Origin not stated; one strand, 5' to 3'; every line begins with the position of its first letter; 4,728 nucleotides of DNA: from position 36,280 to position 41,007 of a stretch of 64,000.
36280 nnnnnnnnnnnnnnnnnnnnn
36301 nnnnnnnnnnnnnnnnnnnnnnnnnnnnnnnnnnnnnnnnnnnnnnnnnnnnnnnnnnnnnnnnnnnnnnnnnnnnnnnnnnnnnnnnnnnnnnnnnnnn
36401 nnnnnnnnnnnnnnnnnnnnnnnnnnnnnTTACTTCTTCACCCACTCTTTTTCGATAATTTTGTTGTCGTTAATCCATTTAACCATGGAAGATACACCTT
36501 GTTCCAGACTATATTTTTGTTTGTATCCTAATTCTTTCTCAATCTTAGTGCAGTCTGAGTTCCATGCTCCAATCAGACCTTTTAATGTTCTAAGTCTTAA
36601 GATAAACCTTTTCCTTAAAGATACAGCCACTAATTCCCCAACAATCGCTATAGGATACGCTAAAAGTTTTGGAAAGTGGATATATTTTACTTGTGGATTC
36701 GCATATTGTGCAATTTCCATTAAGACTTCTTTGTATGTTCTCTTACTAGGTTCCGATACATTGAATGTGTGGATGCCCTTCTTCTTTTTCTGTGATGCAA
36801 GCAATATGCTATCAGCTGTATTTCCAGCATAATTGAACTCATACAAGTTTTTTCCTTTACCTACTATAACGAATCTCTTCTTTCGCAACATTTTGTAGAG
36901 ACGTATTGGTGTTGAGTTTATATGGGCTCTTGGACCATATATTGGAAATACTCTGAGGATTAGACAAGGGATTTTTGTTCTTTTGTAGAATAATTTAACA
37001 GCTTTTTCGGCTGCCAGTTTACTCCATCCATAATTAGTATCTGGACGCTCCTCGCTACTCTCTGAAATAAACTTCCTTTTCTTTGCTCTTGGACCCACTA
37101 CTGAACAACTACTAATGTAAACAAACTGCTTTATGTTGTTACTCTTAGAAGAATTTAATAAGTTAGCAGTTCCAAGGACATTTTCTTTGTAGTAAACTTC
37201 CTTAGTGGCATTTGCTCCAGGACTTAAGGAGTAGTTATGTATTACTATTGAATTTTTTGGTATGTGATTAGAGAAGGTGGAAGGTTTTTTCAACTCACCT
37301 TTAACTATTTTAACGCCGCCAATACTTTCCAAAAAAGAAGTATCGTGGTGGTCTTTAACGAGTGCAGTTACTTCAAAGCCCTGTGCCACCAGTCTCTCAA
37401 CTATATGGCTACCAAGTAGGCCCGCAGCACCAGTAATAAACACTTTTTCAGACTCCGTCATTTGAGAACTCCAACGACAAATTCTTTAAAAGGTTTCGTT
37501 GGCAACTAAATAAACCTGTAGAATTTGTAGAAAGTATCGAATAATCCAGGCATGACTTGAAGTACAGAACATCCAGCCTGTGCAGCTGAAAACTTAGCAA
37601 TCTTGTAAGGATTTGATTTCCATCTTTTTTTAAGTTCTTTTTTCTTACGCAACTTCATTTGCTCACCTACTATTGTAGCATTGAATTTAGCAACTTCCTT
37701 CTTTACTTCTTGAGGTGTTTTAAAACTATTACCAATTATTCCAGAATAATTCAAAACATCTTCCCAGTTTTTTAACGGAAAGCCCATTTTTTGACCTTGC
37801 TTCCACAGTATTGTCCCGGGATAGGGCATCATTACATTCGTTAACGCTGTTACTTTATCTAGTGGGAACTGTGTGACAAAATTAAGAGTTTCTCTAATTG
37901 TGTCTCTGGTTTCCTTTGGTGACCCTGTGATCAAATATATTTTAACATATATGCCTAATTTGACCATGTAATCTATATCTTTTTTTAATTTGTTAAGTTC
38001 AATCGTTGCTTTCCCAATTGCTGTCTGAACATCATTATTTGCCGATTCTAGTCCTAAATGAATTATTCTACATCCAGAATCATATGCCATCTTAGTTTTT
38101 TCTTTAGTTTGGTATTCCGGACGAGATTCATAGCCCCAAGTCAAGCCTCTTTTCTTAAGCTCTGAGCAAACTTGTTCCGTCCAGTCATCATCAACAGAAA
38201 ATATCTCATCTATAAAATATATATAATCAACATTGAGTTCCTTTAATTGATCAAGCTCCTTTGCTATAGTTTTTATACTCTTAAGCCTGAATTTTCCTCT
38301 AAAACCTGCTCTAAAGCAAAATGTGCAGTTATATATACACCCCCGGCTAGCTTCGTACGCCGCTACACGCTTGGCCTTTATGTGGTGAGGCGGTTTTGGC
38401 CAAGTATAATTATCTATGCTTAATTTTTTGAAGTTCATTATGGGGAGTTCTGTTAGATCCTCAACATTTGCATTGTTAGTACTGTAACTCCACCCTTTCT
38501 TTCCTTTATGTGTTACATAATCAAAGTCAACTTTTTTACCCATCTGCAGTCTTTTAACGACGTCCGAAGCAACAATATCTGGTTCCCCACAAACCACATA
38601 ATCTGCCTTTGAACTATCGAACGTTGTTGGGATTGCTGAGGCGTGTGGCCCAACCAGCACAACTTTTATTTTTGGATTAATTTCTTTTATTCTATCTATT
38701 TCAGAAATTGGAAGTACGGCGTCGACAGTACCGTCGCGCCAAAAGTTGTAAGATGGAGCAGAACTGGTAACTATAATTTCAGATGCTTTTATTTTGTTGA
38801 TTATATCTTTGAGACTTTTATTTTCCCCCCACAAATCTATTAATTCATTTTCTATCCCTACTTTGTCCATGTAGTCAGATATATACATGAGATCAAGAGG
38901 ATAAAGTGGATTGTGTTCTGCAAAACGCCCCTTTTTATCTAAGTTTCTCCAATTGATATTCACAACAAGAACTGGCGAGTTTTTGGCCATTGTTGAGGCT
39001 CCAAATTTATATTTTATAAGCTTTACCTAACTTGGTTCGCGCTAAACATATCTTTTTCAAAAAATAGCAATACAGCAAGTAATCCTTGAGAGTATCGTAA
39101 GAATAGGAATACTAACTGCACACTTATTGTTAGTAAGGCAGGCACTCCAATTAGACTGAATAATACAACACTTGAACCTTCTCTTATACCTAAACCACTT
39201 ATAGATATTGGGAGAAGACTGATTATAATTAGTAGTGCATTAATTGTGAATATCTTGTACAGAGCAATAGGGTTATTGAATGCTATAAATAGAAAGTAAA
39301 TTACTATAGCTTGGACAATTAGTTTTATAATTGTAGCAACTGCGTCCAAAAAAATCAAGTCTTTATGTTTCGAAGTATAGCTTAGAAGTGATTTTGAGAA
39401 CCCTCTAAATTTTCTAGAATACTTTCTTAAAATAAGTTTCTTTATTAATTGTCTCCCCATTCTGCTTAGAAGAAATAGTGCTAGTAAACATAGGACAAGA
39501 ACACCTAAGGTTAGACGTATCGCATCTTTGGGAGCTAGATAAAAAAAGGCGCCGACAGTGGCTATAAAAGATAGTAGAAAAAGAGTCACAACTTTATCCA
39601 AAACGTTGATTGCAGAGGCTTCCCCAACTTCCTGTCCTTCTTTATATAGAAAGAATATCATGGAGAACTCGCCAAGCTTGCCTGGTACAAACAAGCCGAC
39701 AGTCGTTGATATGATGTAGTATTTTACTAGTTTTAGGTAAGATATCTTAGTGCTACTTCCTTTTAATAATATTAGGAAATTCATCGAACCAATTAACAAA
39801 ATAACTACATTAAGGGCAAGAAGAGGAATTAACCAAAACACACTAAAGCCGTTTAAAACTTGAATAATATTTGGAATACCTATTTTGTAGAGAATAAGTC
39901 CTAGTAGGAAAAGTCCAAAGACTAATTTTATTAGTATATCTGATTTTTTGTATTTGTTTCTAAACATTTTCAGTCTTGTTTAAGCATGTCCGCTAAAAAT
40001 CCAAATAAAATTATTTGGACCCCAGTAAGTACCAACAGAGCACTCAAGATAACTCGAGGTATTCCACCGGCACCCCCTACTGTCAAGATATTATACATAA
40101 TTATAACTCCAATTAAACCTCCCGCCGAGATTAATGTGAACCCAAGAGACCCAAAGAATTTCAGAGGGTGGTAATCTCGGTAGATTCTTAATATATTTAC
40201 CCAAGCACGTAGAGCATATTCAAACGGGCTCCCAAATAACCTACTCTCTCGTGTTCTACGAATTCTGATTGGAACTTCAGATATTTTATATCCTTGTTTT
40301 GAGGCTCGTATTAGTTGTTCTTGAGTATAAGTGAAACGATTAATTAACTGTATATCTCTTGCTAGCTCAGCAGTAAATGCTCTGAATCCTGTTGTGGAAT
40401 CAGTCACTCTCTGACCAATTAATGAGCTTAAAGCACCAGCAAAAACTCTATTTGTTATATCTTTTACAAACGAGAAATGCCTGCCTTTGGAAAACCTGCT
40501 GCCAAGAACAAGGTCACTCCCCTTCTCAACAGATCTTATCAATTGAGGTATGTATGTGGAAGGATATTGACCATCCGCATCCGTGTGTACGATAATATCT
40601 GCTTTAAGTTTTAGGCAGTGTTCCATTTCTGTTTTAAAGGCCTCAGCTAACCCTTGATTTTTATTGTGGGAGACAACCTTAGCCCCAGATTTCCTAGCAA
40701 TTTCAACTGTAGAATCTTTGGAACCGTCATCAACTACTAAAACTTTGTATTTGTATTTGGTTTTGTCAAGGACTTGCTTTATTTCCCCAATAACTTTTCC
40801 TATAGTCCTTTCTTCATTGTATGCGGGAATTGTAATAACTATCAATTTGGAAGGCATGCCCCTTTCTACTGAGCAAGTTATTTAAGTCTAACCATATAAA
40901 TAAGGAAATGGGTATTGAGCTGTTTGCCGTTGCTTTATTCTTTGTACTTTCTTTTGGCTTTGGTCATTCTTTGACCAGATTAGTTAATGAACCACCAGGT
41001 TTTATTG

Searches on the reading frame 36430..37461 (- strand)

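Call 9: search_protein_families(library=pfam, proteins=[window:36430-37461:-], max_evalue=0.001)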
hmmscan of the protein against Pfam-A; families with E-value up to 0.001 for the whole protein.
window:36430-37461:- (343 aa): 8 families
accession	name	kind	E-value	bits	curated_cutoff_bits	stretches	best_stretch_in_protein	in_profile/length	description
PF01370.27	Epimerase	-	2.6e-36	125.7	20.9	1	7-235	1-239/240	NAD dependent epimerase/dehydratase family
PF01073.25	3Beta_HSD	-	1.1e-27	97.3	22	1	9-226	2-232/280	3-beta hydroxysteroid dehydrogenase/isomerase family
PF16363.11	GDP_Man_Dehyd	-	3.8e-26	92.8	27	1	8-326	1-332/332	GDP-mannose 4,6 dehydratase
PF13460.12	NAD_binding_10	-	4.8e-15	56.3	27.2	1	11-132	1-112/184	NAD(P)H-binding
PF07993.18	NAD_binding_4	-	4.7e-14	52.6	20.1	1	69-176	88-209/258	Male sterility protein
PF04321.23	RmlD_sub_bind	-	1.7e-12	47.4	27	1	6-177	2-154/287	RmlD substrate binding domain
PF05368.20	NmrA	-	6.2e-10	39.6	27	1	4-117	2-106/298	NmrA-like family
PF02719.21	Polysacc_synt_2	-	1e-05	25.3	20.2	1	7-124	1-134/293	Polysaccharide biosynthesis protein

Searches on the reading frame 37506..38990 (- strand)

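Call 9: search_protein_families(library=pfam, proteins=[window:37506-38990:-], max_evalue=0.001)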
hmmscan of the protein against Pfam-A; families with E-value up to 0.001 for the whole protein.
window:37506-38990:- (494 aa): 2 families
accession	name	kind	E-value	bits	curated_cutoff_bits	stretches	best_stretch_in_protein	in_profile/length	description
PF04055.27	Radical_SAM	-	3.6e-19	70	29.5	1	213-372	2-166/166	Radical SAM superfamily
PF02310.24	B12-binding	-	3.2e-08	33.9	32.1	1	29-138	12-114/121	B12 binding domain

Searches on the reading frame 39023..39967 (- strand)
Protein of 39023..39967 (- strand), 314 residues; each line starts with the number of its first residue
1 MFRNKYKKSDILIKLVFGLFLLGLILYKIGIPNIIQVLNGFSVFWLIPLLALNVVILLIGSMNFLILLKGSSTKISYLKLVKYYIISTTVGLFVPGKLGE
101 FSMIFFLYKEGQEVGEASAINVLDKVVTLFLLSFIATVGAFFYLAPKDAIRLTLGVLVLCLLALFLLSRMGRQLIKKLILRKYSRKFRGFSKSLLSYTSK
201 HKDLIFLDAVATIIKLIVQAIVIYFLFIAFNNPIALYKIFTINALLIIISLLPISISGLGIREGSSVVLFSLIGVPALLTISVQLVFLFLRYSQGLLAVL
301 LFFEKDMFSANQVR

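Call 8: search_protein_families(library=pfam, proteins=[window:39023-39967:-], max_evalue=0.001)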
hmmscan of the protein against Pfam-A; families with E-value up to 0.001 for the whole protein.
window:39023-39967:- (314 aa): 1 family
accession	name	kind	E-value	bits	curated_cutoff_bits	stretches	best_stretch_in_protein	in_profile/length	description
PF03706.18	LPG_synthase_TM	-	1e-32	114.2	33.4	1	11-292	1-295/302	Lysylphosphatidylglycerol synthase TM region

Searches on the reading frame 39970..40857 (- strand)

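Call 8: search_protein_families(library=pfam, proteins=[window:39970-40857:-], max_evalue=0.001)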
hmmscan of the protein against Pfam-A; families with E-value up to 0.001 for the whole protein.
window:39970-40857:- (295 aa): 1 family
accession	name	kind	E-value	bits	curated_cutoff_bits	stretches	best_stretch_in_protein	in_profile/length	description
PF00535.33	Glycos_transf_2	-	4.4e-24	85.7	23.3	1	8-167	2-165/168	Glycosyl transferase family 2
